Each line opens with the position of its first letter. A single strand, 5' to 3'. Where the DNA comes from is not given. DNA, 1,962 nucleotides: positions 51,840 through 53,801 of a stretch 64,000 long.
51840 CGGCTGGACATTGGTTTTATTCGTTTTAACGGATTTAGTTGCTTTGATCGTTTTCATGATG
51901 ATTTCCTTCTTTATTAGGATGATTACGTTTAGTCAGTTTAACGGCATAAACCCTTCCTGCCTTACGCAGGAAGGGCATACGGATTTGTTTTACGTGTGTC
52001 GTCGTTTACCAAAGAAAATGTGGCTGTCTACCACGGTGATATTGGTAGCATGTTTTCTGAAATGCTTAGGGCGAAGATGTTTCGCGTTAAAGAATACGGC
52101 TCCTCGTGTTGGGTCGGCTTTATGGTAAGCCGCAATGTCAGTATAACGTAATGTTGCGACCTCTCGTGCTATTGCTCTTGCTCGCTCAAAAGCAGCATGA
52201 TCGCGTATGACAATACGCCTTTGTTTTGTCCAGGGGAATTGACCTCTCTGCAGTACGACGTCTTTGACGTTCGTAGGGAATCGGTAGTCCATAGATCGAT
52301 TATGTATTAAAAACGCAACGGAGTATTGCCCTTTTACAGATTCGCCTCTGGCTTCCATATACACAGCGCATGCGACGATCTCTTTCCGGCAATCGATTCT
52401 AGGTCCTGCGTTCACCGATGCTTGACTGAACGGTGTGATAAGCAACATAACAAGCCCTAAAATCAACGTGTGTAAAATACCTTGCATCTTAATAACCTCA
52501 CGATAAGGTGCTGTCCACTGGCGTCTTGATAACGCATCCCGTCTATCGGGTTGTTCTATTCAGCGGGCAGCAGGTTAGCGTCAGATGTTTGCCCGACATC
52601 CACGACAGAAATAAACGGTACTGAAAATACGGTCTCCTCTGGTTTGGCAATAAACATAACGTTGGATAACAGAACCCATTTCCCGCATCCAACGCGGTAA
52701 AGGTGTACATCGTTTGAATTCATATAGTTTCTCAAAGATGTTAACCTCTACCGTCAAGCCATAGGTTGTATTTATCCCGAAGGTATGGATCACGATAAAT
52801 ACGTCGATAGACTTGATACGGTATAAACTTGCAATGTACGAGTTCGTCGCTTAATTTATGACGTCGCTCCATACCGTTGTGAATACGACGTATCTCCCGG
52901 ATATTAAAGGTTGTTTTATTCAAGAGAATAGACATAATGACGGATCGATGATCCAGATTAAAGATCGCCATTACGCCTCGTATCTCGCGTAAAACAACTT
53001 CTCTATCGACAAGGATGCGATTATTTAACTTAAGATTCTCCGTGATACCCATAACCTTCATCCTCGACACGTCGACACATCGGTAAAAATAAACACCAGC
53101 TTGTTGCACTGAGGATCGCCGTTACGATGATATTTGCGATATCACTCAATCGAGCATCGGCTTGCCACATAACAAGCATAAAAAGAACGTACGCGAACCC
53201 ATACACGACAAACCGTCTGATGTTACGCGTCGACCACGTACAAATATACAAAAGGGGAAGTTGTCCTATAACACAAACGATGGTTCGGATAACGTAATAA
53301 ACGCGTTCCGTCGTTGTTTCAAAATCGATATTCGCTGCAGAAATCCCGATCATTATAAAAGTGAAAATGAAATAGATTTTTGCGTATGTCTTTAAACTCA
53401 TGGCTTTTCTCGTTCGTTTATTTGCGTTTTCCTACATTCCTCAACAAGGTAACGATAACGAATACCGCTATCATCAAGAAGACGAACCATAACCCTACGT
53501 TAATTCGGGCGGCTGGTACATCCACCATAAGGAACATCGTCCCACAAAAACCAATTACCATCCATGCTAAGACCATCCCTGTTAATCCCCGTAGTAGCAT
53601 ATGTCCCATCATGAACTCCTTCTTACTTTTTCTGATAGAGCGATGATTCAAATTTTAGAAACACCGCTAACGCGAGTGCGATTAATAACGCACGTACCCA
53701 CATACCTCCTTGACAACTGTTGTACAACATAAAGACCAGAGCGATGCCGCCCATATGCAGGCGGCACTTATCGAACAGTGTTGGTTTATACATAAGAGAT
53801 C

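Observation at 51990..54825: Lysis-like cassette using a secreted SleB-type hydrolase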

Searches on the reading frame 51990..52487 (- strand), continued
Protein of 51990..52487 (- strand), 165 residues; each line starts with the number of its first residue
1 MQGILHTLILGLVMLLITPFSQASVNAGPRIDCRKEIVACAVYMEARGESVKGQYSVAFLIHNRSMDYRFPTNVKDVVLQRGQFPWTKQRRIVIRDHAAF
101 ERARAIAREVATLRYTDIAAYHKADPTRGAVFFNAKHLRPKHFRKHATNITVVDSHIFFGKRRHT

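Call 68: find_encoding_contigs(protein=P0188, flank=10000, max_places=2)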
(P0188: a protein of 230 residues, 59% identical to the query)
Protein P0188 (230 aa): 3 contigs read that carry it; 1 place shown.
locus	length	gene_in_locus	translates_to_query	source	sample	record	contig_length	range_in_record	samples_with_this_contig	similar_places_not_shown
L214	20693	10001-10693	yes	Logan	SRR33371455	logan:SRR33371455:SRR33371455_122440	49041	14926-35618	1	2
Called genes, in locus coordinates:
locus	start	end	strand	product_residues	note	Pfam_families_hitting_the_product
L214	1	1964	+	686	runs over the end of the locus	PF22745:Nlig-Ia, PF01653:DNA_ligase_aden, PF03120:OB_DNA_ligase, PF03119:DNA_ligase_ZBD, PF14520:HHH_5 (faint), PF12826:HHH_2, PF00533:BRCT, PF12738:PTCB-BRCT (weak)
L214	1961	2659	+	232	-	-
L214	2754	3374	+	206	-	-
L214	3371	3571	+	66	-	-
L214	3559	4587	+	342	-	-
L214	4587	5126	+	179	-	-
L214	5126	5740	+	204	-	-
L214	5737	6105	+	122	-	-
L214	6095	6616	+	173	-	-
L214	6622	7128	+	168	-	-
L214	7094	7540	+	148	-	-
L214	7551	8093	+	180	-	PF00583:Acetyltransf_1, PF13673:Acetyltransf_10, PF13508:Acetyltransf_7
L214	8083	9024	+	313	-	-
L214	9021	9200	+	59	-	-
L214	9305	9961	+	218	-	-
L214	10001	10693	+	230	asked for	-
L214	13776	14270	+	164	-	PF07486:Hydrolase_2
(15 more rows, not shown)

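Call 85: predict_structure(alignment_id=A5)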
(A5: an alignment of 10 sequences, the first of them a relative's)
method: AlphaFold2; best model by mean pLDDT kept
length: 232 residues; sequences in the alignment: 10
mean_pLDDT: 74.7   pTM: 0.49
mean pLDDT of the five models: 74.7, 72.3, 71.6, 71.2, 68.7
residues with pLDDT >= 90: 22; 70-90: 150; 50-70: 33; < 50: 27
segments of 3 or more residues with pLDDT < 50: 1-18, 141-148
pLDDT, mean of each block of 10 residues (from residue 1): 37 40 86 80 86 69 72 76 75 82 80 76 82 75 43 87 90 85 72 79 80 85 84 45
secondary structure, 60 per line:
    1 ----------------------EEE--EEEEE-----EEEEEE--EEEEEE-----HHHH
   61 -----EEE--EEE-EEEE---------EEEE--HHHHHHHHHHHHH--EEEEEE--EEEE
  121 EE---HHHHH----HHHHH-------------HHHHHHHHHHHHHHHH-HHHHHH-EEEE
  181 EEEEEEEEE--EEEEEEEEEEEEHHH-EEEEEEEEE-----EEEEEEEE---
elements in order: E23-25 E28-32 E38-43 E46-51 H57-60 E66-68 E71-73 E75-78 E88-91 H94-106 E109-114 E117-122 H126-130 H135-139 H153-168 H170-175 E177-189 E192-203 E208-216 E222-229

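Call 89: search_protein_families(library=pfam, alignment_id=A5, max_evalue=10)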
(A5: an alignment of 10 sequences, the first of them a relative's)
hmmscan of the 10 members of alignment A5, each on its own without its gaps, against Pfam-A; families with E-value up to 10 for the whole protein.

A. member 1, P0182 (232 aa): 0 families

B. families by the number of members that match (of 10 scanned): 1 family
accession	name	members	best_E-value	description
PF19386.4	DUF5961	4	0.038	Family of unknown function (DUF5961)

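Call 91: fold_search(model_id=the predicted structure, library=pdb)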
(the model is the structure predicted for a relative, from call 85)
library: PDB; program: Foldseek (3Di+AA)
matches with E <= 10: 433; with E <= 0.001: 0
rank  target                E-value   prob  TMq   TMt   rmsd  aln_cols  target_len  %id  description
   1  8s7l_C                2.6e-01  0.13  0.21  0.21  17.2       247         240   11  Crystal structure of a double mutant of VirB8-like OrfG central and C-terminal domains of Streptococcus thermophilus I (released 2025-03-12)
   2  8s7l_A                4.6e-01  0.12  0.22  0.22  17.9       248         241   11  Crystal structure of a double mutant of VirB8-like OrfG central and C-terminal domains of Streptococcus thermophilus I (released 2025-03-12)
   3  8s7l_B                5.2e-01  0.11  0.22  0.22  17.0       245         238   11  Crystal structure of a double mutant of VirB8-like OrfG central and C-terminal domains of Streptococcus thermophilus I (released 2025-03-12)
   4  6s5l_H                5.5e-01  0.51  0.21  0.34   4.5        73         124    8  Anabaena Apo-C-Terminal Domain Homolog Of The Orange Carotenoid Protein In Native Conditions (released 2020-05-13)
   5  2oz4_A                5.8e-01  0.08  0.17  0.16  16.9       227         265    9  Structural Plasticity in IgSF Domain 4 of ICAM-1 Mediates Cell Surface Dimerization (released 2007-10-16)
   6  6s5l_B                6.1e-01  0.47  0.21  0.34   4.5        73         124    8  Anabaena Apo-C-Terminal Domain Homolog Of The Orange Carotenoid Protein In Native Conditions (released 2020-05-13)
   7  7r5v_P                6.1e-01  0.44  0.18  0.19   9.0        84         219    6  Structure of the human CCAN CENP-A alpha-satellite complex (released 2022-04-27)
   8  3hdu_B                6.5e-01  0.14  0.15  0.22  13.5       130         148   12  CRYSTAL STRUCTURE OF A PUTATIVE THIOESTERASE (SYN_01977) FROM SYNTROPHUS ACIDITROPHICUS SB AT 2.50 A RESOLUTION (released 2009-06-02)
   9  6s5l_A                6.8e-01  0.47  0.20  0.32   5.0        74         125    9  Anabaena Apo-C-Terminal Domain Homolog Of The Orange Carotenoid Protein In Native Conditions (released 2020-05-13)
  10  5ay6_A                6.8e-01  0.06  0.17  0.14  18.4       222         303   12  32 kDa Fragment of the Flagellar hook protein FlgE from Caulobacter crescentus (released 2016-08-17)
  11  6s5l_G                7.2e-01  0.44  0.21  0.34   4.5        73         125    8  Anabaena Apo-C-Terminal Domain Homolog Of The Orange Carotenoid Protein In Native Conditions (released 2020-05-13)
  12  7sjy_A                7.2e-01  0.04  0.17  0.14  18.3       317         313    8  Crystal structure of Clostridium thermocellum RsgI9 S1C-NTF2 bi-domain (released 2022-03-02)
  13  3hk4_A                7.6e-01  0.23  0.16  0.26   5.0        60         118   13  CRYSTAL STRUCTURE OF A PUTATIVE SNOAL-LIKE POLYKETIDE CYCLASE [CARBOHYDRATE PHOSPHATASE] (MLR7391) FROM MESORHIZOBIUM  (released 2009-06-09)
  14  3hdu_C                7.6e-01  0.13  0.16  0.21  13.5       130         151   12  CRYSTAL STRUCTURE OF A PUTATIVE THIOESTERASE (SYN_01977) FROM SYNTROPHUS ACIDITROPHICUS SB AT 2.50 A RESOLUTION (released 2009-06-02)
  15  8qx7_B                8.1e-01  0.41  0.20  0.33   4.6        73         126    8  Apo-C-Terminal Domain Homolog of the Orange Carotenoid Protein from Anabaena at a resolution of 1.95 Angstroms (released 2024-04-03)
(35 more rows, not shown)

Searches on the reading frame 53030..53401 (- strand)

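Call 4: search_protein_families(library=pfam, proteins=[window:53030-53401:-], max_evalue=0.1)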
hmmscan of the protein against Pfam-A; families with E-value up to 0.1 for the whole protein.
window:53030-53401:- (123 aa): 0 families

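Call 8: search_protein_families(library=phrogs, proteins=[window:53030-53401:-], max_evalue=0.01)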
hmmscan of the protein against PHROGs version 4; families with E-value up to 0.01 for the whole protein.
window:53030-53401:- (123 aa): 1 family
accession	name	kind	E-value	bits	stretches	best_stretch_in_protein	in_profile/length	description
phrog_24434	-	unknown function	0.0034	18.6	1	18-54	5-41/65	-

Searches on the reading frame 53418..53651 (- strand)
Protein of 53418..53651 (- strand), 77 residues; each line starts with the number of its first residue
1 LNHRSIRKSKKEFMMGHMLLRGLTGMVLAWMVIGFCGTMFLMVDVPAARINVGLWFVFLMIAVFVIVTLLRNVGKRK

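Call 4: search_protein_families(library=pfam, proteins=[window:53418-53651:-], max_evalue=0.1)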
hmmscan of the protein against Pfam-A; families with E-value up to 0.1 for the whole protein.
window:53418-53651:- (77 aa): 1 family
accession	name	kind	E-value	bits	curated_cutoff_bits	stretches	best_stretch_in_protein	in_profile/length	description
PF07332.16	Phage_holin_3_6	-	0.099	13.1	28.4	1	23-68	36-82/116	Putative Actinobacterial Holin-X, holin superfamily III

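Call 8: search_protein_families(library=phrogs, proteins=[window:53418-53651:-], max_evalue=0.01)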
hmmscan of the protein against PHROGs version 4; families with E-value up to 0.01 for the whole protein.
window:53418-53651:- (77 aa): 0 families
